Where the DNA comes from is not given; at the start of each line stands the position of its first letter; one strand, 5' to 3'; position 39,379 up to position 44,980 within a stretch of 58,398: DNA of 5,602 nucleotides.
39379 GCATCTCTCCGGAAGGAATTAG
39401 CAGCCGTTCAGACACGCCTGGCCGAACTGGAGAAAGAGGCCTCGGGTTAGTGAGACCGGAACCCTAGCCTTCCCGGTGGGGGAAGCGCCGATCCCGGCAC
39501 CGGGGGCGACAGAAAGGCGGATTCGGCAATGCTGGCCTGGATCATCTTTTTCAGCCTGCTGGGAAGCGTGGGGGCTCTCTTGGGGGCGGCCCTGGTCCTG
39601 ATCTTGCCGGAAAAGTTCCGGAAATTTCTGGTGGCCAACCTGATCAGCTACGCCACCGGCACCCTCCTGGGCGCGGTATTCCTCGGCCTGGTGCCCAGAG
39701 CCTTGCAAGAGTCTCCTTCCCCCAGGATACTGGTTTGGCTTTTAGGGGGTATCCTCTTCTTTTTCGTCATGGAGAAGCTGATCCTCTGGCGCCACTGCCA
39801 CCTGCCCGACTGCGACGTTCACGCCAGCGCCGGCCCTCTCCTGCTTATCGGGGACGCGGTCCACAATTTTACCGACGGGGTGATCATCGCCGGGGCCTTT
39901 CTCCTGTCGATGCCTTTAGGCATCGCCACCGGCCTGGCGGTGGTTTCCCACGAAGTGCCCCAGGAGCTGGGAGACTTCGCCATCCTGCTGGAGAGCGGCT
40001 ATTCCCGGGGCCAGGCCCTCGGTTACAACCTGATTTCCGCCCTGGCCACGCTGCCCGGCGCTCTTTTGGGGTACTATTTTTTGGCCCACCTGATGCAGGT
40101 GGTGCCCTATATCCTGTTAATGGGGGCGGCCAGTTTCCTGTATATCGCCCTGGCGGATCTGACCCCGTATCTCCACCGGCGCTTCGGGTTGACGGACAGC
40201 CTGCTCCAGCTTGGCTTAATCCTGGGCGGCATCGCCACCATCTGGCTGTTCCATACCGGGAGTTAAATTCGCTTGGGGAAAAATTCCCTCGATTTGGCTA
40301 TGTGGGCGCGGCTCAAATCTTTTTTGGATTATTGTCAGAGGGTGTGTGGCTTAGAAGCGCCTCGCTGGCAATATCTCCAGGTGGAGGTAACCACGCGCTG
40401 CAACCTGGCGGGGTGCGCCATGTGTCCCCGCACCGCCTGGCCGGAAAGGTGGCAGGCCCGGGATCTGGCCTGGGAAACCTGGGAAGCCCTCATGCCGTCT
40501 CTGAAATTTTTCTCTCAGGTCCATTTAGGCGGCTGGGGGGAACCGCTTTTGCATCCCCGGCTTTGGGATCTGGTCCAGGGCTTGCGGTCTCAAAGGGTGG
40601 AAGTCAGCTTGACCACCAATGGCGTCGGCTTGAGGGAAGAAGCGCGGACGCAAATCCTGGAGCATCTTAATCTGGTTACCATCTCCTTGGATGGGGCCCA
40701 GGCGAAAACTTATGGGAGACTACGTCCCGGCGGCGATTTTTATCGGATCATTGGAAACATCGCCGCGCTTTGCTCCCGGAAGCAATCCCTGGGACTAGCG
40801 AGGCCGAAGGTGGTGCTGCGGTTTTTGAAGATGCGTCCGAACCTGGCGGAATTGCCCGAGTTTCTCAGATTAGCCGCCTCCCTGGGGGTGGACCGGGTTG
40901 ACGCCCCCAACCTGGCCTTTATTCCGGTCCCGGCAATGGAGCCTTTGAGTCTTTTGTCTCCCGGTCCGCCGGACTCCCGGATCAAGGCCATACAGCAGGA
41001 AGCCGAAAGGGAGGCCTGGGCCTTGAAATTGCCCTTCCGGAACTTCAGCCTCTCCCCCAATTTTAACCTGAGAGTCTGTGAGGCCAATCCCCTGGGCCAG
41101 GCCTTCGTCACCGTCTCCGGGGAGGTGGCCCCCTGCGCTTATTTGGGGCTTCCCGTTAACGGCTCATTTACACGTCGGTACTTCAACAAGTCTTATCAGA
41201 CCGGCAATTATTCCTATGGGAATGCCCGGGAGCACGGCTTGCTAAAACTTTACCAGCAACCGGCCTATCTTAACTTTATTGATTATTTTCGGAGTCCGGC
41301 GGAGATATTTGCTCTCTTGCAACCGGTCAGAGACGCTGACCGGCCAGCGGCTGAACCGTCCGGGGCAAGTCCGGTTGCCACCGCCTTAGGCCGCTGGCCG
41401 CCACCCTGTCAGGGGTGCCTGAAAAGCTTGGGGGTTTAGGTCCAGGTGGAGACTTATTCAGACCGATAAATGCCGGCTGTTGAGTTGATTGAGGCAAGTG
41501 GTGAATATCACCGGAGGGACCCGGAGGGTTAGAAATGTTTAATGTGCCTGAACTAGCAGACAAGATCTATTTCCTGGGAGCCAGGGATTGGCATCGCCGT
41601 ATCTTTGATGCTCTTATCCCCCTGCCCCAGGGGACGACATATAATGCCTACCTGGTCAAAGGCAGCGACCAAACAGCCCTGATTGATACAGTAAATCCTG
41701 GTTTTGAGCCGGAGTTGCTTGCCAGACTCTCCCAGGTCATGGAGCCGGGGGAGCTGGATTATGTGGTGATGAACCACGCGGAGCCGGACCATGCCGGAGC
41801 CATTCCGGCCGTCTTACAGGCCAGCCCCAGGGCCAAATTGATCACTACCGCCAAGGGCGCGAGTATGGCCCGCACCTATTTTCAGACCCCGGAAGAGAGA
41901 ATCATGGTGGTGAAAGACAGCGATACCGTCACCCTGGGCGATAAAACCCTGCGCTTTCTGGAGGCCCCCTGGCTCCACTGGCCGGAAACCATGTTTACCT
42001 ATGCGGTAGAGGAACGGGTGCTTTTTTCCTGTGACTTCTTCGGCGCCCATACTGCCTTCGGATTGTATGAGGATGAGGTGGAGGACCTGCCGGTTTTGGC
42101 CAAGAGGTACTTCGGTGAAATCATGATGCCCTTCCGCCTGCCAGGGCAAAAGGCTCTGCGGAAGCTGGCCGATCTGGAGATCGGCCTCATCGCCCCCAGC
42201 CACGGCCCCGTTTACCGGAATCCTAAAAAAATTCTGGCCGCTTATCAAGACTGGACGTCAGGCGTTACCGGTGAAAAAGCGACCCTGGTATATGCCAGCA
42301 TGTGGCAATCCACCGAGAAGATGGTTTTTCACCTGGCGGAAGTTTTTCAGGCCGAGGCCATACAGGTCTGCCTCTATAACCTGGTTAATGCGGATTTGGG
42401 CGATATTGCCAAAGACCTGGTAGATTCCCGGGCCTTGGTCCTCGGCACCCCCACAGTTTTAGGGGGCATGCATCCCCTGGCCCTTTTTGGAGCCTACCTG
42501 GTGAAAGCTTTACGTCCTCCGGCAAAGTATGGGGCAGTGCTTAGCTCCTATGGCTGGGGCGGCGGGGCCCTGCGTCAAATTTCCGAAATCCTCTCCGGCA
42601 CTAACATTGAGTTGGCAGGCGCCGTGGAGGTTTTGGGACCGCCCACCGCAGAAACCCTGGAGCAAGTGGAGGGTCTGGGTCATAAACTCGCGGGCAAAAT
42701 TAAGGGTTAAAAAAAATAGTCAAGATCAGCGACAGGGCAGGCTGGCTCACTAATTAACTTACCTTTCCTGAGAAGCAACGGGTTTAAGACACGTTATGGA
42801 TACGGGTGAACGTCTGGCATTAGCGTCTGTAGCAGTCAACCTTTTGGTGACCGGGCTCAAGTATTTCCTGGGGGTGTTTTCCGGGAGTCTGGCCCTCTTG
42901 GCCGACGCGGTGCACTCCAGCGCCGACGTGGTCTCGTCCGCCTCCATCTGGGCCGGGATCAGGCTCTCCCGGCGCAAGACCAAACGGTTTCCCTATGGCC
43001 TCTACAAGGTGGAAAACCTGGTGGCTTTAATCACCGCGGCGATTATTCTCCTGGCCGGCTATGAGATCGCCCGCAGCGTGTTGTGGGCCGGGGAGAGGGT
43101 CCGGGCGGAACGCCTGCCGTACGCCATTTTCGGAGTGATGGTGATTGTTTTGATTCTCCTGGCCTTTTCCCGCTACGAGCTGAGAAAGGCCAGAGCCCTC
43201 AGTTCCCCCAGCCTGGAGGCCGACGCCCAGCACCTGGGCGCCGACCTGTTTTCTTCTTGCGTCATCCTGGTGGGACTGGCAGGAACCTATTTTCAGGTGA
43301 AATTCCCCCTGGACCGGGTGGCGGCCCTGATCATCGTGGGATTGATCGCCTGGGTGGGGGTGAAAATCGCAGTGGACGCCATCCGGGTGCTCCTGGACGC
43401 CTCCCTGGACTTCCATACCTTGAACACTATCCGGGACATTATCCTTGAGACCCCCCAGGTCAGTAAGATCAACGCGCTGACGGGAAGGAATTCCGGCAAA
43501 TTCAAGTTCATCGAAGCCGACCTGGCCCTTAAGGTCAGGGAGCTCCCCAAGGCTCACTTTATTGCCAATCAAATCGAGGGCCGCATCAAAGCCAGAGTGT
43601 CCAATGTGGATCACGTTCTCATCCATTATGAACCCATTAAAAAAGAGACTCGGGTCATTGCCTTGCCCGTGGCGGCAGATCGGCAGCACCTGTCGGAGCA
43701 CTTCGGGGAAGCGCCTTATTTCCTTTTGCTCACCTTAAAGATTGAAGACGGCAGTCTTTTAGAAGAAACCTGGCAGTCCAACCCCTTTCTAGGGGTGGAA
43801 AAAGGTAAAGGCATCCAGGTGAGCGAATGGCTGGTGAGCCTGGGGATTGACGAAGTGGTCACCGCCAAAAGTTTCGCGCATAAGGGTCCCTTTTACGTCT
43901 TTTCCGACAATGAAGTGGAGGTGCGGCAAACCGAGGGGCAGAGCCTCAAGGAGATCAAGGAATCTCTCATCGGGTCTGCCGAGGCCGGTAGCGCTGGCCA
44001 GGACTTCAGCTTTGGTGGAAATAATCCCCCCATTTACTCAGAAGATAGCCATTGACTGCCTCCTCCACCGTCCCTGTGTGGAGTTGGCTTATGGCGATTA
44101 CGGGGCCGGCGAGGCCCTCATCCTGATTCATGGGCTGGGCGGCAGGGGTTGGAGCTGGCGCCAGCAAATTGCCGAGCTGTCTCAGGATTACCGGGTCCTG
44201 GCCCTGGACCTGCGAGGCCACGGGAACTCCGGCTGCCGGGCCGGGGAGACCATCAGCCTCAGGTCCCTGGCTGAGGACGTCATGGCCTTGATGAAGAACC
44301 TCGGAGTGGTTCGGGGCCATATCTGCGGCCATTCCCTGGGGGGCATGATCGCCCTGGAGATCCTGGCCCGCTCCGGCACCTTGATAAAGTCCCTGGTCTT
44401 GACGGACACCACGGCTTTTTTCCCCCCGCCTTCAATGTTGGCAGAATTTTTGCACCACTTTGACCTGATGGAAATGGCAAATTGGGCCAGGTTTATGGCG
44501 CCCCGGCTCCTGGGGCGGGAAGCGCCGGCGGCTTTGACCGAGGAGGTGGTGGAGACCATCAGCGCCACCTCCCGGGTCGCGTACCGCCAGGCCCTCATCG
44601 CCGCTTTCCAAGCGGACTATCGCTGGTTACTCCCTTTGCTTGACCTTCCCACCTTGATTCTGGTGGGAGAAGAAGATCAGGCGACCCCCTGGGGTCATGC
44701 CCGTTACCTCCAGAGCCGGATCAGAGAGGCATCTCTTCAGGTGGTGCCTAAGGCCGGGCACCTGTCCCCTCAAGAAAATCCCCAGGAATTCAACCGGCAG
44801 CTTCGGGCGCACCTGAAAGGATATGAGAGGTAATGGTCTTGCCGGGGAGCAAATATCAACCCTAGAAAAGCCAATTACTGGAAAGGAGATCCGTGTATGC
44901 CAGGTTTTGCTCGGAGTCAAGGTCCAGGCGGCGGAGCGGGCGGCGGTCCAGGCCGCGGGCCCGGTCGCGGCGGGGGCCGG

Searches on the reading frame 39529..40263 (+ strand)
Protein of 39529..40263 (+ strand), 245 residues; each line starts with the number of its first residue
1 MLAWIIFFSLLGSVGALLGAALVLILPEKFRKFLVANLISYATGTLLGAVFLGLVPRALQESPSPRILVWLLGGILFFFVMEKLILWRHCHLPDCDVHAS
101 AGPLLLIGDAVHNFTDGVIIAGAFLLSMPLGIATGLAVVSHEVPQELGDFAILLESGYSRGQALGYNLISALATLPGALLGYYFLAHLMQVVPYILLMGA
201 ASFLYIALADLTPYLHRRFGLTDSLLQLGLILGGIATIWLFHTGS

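Call 43: search_protein_families(library=pfam, proteins=[window:39529-40263:+], max_evalue=0.001)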
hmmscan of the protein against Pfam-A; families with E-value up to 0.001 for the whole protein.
window:39529-40263:+ (245 aa): 1 family
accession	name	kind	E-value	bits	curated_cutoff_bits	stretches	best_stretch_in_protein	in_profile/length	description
PF02535.28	Zip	-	4.4e-28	98.9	35.1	2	101-240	177-321/323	ZIP Zinc transporter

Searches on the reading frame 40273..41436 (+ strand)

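Call 43: search_protein_families(library=pfam, proteins=[window:40273-41436:+], max_evalue=0.001)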
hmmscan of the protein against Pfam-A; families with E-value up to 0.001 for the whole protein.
window:40273-41436:+ (388 aa): 2 families
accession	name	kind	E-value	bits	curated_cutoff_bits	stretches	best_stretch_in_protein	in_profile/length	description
PF04055.27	Radical_SAM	-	2.9e-11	44.3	29.5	1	37-169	1-139/166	Radical SAM superfamily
PF13186.11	SPASM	-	1.8e-05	25.3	21.5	1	269-336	1-52/67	Iron-sulfur cluster-binding domain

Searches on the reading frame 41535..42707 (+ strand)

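Call 25: search_protein_families(library=pfam, proteins=[window:41535-42707:+], max_evalue=0.001)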
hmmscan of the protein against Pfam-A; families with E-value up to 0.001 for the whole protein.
window:41535-42707:+ (391 aa): 3 families
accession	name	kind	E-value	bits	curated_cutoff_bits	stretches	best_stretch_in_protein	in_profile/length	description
PF19583.5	ODP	-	6.7e-27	95.1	27.2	1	36-224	3-194/194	ODP family beta lactamase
PF00753.33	Lactamase_B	-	4.7e-11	43.4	22.7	1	36-189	6-162/196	Metallo-beta-lactamase superfamily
PF12706.13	Lactamase_B_2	-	8.6e-05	22.7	27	1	49-167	4-142/200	Beta-lactamase superfamily domain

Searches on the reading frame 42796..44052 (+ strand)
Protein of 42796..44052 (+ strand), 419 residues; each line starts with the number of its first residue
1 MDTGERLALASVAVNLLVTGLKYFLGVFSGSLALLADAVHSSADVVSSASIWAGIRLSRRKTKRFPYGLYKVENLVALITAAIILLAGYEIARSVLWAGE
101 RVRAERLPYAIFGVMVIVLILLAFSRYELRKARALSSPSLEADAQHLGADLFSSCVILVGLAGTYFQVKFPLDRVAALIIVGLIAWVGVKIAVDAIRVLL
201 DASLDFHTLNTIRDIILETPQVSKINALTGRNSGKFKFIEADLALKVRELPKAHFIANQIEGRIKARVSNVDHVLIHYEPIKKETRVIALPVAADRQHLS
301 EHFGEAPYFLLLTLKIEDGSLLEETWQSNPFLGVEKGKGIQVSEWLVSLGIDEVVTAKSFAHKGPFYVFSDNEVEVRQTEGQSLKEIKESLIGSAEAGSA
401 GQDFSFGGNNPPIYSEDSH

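Call 25: search_protein_families(library=pfam, proteins=[window:42796-44052:+], max_evalue=0.001)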
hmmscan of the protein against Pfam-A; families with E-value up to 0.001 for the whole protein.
window:42796-44052:+ (419 aa): 3 families
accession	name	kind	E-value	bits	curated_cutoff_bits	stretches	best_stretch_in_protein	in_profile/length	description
PF01545.26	Cation_efflux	-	8.6e-39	133.8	26.6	1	9-200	2-198/198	Cation efflux family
PF16916.11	ZT_dimer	-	5.1e-13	49.3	26.7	1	208-280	5-77/78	Dimerisation domain of Zinc Transporter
PF02579.22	Nitro_FeMo-Co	-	1.7e-07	31.9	26.3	1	296-387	2-88/94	Dinitrogenase iron-molybdenum cofactor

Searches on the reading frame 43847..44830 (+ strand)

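Call 25: search_protein_families(library=pfam, proteins=[window:43847-44830:+], max_evalue=0.001)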
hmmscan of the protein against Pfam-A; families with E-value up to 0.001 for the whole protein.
window:43847-44830:+ (328 aa): 5 families
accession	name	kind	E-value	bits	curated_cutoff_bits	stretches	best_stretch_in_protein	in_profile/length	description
PF00561.26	Abhydrolase_1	-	2.7e-31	109.6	25.8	2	90-200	2-111/245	alpha/beta hydrolase fold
PF12697.13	Abhydrolase_6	-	5.3e-29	102.9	26.3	1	91-317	1-216/217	Alpha/beta hydrolase family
PF12146.15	Hydrolase_4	-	1e-16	61.4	27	1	90-306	6-233/239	Serine aminopeptidase, S33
PF00975.26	Thioesterase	-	8.4e-06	26.6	26.4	1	91-190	3-104/226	Thioesterase domain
PF00326.27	Peptidase_S9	-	0.00013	21.9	22.6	0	230-315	112-199/213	Prolyl oligopeptidase family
